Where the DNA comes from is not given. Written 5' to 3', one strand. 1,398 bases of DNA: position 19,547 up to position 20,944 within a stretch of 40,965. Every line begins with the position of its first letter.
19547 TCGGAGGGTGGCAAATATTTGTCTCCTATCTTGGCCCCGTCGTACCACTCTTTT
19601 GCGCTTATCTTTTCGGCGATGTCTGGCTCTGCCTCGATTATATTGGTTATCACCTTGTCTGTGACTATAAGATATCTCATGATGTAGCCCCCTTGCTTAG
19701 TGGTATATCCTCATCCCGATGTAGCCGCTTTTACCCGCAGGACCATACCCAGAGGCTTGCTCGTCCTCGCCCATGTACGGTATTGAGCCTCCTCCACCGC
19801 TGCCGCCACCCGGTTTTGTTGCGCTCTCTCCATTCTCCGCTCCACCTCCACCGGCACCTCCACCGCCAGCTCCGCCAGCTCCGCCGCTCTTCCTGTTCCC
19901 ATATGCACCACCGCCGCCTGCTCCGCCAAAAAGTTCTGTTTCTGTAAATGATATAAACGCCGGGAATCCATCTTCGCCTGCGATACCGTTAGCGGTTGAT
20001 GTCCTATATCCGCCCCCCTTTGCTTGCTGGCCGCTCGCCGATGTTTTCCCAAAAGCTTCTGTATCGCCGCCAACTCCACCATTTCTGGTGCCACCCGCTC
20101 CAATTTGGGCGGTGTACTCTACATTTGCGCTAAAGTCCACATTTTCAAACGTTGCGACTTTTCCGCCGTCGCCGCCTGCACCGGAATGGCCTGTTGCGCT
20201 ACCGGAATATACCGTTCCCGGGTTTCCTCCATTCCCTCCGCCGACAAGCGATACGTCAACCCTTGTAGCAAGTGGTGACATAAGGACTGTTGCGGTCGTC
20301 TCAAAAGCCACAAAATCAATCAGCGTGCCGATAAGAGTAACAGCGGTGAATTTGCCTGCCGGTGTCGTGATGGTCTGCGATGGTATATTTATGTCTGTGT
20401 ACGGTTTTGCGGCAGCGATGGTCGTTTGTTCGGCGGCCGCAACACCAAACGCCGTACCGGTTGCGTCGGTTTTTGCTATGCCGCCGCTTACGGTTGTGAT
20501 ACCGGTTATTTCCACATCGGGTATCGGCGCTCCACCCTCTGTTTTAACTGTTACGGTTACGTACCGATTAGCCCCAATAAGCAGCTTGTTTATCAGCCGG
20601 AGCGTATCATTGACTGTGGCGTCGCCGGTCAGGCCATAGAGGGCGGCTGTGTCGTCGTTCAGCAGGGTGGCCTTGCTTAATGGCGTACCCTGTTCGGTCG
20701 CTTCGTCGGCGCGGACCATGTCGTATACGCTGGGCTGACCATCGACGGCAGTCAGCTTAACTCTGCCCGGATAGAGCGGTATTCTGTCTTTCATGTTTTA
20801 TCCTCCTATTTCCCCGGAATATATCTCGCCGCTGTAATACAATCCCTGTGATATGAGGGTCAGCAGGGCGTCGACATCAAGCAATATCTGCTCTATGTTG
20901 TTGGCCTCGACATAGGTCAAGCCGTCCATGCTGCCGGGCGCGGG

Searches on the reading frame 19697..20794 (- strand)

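Call 47: search_protein_families(library=phrogs, proteins=[window:19697-20794:-], max_evalue=0.00001)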
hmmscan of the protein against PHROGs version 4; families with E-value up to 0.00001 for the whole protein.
window:19697-20794:- (365 aa): 1 family
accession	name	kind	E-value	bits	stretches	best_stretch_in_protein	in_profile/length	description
phrog_863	-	tail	3.2e-06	27.4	1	153-359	394-599/690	tail fiber assembly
